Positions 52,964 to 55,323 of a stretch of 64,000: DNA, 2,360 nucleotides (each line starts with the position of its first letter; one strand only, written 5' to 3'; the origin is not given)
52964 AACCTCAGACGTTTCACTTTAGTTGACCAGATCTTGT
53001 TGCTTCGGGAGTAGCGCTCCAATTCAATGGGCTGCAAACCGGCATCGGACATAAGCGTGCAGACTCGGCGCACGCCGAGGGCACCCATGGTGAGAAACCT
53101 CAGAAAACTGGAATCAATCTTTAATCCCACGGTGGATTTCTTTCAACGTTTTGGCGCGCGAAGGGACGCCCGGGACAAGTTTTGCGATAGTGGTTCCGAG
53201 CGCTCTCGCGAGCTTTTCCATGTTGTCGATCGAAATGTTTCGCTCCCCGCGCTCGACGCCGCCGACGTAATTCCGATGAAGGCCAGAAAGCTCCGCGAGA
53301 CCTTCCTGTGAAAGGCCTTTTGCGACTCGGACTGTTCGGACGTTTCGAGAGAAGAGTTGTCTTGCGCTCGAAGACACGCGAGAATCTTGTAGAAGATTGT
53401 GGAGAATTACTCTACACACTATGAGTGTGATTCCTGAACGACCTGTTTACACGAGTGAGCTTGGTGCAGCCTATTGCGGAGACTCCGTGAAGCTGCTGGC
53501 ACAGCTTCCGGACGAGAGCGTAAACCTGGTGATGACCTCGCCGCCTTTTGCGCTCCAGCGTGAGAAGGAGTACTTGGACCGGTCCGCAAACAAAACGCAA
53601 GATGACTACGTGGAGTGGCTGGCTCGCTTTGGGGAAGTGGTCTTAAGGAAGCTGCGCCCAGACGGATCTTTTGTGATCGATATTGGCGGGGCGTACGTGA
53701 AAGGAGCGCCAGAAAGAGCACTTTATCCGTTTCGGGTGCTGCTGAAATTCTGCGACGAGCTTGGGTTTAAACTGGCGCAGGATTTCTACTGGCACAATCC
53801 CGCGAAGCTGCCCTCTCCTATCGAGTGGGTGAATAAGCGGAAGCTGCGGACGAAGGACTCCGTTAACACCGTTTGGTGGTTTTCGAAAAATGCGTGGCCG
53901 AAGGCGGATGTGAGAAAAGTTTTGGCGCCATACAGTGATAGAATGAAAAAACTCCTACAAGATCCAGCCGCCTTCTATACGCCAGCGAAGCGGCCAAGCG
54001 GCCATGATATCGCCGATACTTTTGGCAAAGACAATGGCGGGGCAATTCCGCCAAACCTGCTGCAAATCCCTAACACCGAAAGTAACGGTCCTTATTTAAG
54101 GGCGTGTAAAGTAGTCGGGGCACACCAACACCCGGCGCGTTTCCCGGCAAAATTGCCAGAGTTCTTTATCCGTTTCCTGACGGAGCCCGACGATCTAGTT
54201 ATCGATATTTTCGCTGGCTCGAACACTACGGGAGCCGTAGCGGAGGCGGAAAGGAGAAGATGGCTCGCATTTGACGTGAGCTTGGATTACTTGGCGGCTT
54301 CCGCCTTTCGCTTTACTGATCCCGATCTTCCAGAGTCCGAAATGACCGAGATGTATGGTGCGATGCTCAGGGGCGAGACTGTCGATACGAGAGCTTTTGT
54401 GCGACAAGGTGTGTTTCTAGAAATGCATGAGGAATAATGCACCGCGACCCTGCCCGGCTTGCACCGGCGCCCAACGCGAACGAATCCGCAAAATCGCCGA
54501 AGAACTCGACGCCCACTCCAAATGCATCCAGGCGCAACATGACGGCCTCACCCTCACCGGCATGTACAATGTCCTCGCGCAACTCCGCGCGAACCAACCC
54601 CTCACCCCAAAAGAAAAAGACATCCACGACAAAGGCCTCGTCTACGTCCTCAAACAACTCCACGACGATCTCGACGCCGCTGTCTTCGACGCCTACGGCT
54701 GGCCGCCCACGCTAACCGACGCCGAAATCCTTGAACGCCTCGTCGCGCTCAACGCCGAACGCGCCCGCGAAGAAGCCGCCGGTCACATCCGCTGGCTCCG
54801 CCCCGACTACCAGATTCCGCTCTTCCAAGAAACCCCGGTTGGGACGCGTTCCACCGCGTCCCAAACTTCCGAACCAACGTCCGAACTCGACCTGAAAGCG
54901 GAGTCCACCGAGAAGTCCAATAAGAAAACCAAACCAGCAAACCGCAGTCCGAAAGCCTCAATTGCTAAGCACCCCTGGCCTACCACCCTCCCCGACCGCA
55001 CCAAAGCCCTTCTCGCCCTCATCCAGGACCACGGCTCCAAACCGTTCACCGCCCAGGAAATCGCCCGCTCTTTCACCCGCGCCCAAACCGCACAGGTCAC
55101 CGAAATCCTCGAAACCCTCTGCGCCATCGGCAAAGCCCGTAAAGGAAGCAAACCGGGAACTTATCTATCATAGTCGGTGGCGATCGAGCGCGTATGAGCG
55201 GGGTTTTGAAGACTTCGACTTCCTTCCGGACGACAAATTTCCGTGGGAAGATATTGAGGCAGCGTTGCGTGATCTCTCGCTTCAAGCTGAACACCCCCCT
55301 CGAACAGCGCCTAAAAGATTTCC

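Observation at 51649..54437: PvuII-style C-R/M divergon whose R slot holds an unfamiliar nuclease-HEAT repeat fusion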

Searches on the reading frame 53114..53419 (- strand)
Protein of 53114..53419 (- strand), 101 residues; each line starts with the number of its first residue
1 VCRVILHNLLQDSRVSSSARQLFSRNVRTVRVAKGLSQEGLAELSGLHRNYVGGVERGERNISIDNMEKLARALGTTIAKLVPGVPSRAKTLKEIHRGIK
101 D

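Call 3: search_protein_families(library=pfam, proteins=[window:53114-53419:-], max_evalue=0.1)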
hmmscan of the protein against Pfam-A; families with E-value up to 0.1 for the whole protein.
window:53114-53419:- (101 aa): 6 families
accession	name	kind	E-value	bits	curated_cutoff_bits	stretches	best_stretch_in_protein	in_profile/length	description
PF01381.28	HTH_3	-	4.2e-16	59.2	23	1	28-81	2-55/55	Helix-turn-helix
PF13560.12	HTH_31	-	1.7e-10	41.4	27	1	23-78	2-58/64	Helix-turn-helix domain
PF13443.12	HTH_26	-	2.5e-05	24.9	22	1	31-79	6-55/63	Cro/C1-type HTH DNA-binding domain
PF13744.12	HTH_37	-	0.0091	16.2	27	1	24-78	20-75/80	Helix-turn-helix domain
PF12844.13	HTH_19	-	0.018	15.4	30.2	1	26-81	3-58/64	Helix-turn-helix domain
PF13545.12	HTH_Crp_2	-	0.064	13.7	27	0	30-51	17-38/70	Crp-like helix-turn-helix domain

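Call 4: search_protein_families(library=ncbifam, proteins=[window:53114-53419:-], max_evalue=0.1)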
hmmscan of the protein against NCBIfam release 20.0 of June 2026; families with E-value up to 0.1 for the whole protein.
window:53114-53419:- (101 aa): 16 families
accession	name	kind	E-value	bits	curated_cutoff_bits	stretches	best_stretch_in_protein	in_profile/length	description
NF006015.0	PRK08154.1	subfamily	6.9e-11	41.9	204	1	22-91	30-99/314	anaerobic benzoate catabolism transcriptional regulator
TIGR03070.1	couple_hipB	subfamily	1.1e-09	38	71.65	1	23-77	3-57/58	type II toxin-antitoxin system Y4mF family antitoxin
NF041951.1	phage_RstR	subfamily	7.3e-08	32.7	80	1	23-82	3-62/108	RstR family transcriptional repressor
NF047948.1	male_kill_WMK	equivalog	9.7e-08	31.8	300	1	24-84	7-67/300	WO male-killing family protein Wmk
NF050110.1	TransRegBldD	equivalog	4.4e-06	26.5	250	1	19-88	6-76/162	transcriptional regulator BldD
NF010465.0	PRK13890.1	equivalog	0.00011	22.3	96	1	21-82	4-65/121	conjugal transfer protein TrbA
NF046032.1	TransRegSlrRBacil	equivalog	0.00015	21.8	250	1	25-81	4-61/149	HTH-type transcriptional regulator SlrR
NF007408.0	PRK09943.1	equivalog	0.00024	20.7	211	1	24-80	9-65/185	HTH-type transcriptional regulator PuuR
TIGR02612.1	mob_myst_A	hypoth_equivalog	0.00035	20.5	122.6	1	27-83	30-89/150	mobile mystery protein A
TIGR00270.2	TIGR00270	equivalog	0.00072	19.4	110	1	23-80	76-133/159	multiprotein bridging factor aMBF1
TIGR03830.1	CxxCG_CxxCG_HTH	subfamily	0.0046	16.7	61.8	1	17-70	60-112/127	type II TA system antitoxin MqsA family protein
NF003162.0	PRK04140.1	equivalog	0.012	14.7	263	1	25-82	129-186/317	transcriptional regulator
NF038139.1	Reg_Aceta_RamB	equivalog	0.015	14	700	1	26-76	6-56/465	acetate metabolism transcriptional regulator RamB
NF041493.1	MobT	equivalog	0.016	14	600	1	28-74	2-48/383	MobT family relaxase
TIGR02607.1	antidote_HigA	equivalog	0.024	14.5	47.7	1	35-77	20-62/81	HigA family addiction module antitoxin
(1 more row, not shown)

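Call 5: search_protein_families(library=padloc, proteins=[window:53114-53419:-], max_evalue=0.1)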
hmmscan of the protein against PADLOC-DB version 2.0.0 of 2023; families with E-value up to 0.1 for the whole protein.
window:53114-53419:- (101 aa): 18 families
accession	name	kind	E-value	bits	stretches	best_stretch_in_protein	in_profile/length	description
PDLC03665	Control_protein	-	3.6e-22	76.4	1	17-81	3-68/77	control protein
PDLC03664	Control_protein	-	2.2e-19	67.7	1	23-75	14-66/74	control protein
PDLC03666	Control_protein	-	1.6e-17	61.7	1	20-80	4-64/77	control protein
PDLC03671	Control_protein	-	1.8e-17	61.3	1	20-82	12-74/84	control protein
PDLC04142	capH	-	3.4e-11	42.1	1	21-89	5-73/103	capH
PDLC02926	HTH_VI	-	3.7e-10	37.9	1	24-81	3-60/92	-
PDLC03668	Control_protein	-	1.9e-09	35.9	1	26-74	12-60/79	control protein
PDLC03536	REase_II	-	1.3e-07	29.5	1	20-82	8-70/237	Type II restriction enzyme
PDLC03952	RmrA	-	9.4e-07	26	1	9-79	9-79/395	-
PDLC03953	RmrA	-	7.5e-06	23.4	1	25-77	8-60/373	-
PDLC03947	RmrA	-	6.5e-05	19.9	1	16-74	5-63/383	-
PDLC03954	RmrA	-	0.00077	16.5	1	19-82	7-70/380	-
PDLC03949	RmrA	-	0.00079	16.4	1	27-78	7-58/363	-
PDLC04762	PDC-M64C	-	0.00084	17.4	1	27-82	32-87/97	-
PDLC03951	RmrA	-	0.0018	15.3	1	25-83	11-69/400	-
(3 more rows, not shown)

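Call 8: search_solved_structures(query=window:53114-53419:-, max_evalue=0.001, show_alignments=2)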
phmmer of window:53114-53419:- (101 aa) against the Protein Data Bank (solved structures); distinct sequences matched with E-value up to 0.001: 19.
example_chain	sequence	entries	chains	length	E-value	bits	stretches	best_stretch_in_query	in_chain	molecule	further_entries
1y7y_A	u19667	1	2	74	3.4e-15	59.4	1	23-75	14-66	C.AhdI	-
2b5a_A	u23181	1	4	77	6.5e-14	55.3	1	20-76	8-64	C.BclI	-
3vk0_A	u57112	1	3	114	2.6e-11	47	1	19-88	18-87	Transcriptional regulator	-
3clc_A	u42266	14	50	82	6.6e-08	36.1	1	24-75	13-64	Regulatory protein | R-M CONTROLLER PROTEIN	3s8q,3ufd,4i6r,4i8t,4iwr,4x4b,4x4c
3g5g_A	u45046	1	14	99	7.8e-08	35.9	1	23-75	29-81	Regulatory protein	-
4i6t_A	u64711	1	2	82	1.3e-07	35.2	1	24-75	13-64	Regulatory protein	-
4fn3_A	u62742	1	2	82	1.7e-07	34.8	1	24-75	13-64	Regulatory protein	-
4i6u_A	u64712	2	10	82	2.5e-07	34.3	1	24-75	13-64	Regulatory protein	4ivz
4f8d_A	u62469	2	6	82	4.8e-07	33.4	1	24-75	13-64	Regulatory protein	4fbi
3fya_A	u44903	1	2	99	5.6e-07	33.2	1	23-75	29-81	Regulatory protein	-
4ia8_A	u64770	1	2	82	1.3e-06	32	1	24-75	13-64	Regulatory protein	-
6jq1_A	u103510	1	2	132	4.8e-05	27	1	25-87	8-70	Transcriptional regulator, XRE family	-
6rnz_A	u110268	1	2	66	0.0002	25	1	26-85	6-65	HTH-type transcriptional regulator DdrOC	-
2ewt_A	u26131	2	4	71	0.0002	25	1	17-83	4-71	putative DNA-binding protein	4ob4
3f51_A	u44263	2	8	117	0.00026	24.6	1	20-82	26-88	Clp gene regulator (ClgR)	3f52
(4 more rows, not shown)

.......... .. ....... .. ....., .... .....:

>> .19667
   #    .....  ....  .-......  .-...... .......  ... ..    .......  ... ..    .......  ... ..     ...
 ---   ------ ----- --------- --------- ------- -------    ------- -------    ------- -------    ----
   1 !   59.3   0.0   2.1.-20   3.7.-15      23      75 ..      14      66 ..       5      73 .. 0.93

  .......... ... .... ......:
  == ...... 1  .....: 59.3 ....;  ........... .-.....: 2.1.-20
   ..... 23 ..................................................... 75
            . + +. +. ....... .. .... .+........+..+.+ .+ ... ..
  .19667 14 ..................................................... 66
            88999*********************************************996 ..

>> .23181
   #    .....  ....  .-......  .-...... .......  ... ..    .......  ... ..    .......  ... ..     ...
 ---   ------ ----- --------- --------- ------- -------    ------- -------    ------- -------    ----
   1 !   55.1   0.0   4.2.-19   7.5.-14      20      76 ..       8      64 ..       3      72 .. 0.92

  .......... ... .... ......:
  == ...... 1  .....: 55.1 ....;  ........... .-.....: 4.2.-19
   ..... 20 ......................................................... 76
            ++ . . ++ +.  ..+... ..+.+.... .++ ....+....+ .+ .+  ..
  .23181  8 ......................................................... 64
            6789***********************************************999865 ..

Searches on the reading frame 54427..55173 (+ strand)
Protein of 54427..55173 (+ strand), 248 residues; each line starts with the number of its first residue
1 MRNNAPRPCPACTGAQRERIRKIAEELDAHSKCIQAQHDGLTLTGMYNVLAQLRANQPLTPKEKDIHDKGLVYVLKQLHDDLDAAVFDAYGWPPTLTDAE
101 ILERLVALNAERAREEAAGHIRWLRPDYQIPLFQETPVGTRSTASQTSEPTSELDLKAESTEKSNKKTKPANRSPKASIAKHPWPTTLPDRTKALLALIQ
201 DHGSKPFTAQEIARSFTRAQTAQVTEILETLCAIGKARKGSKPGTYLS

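Call 3: search_protein_families(library=pfam, proteins=[window:54427-55173:+], max_evalue=0.1)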
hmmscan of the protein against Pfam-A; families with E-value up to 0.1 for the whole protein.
window:54427-55173:+ (248 aa): 3 families
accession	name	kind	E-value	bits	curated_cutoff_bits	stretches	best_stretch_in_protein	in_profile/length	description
PF16365.12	EutK_C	-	0.00016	22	27.5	1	194-241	3-48/52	Ethanolamine utilization protein EutK C-terminus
PF20467.3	MmeI_C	-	0.0064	17.1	27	0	75-111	41-77/83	MmeI, C-terminal domain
PF18042.7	ORF_12_N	-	0.012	16.5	26.7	0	28-77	27-76/94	ORF 12 gene product N-terminal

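Call 4: search_protein_families(library=ncbifam, proteins=[window:54427-55173:+], max_evalue=0.1)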
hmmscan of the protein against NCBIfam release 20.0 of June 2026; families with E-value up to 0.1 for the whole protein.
window:54427-55173:+ (248 aa): 2 families
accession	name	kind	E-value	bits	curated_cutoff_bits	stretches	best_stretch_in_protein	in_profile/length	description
NF012010.0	PRK15466.1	equivalog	0.039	14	218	0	171-241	90-158/166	ethanolamine utilization microcompartment protein EutK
TIGR04426.1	rSAM_desII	equivalog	0.098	11.4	450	0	190-238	29-80/468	dTDP-4-amino-4,6-dideoxy-D-glucose ammonia-lyase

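Call 5: search_protein_families(library=padloc, proteins=[window:54427-55173:+], max_evalue=0.1)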
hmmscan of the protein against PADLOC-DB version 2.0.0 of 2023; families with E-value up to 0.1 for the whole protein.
window:54427-55173:+ (248 aa): 7 families
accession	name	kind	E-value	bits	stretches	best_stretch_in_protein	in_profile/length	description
PDLC03627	REase_MTase_IIG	-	7.9e-65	217.2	1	8-246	920-1134/1136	Type IIG restriction enzyme-methyltransferase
PDLC02643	DrmMI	-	4.4e-06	22.8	1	10-113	1208-1313/1347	DrmMI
PDLC03599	REase_MTase_IIG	-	1.8e-05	20.8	1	74-120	890-933/959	Type IIG restriction enzyme-methyltransferase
PDLC02646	DrmMI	-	0.00051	16.3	1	19-96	640-707/792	DrmMI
PDLC03927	PsyrA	-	0.0025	15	1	149-246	300-394/398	-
PDLC02640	DrmMI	-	0.0032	13.2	1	52-102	866-920/1015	DrmMI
PDLC02644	DrmMI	-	0.03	10.2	0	19-93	762-823/988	DrmMI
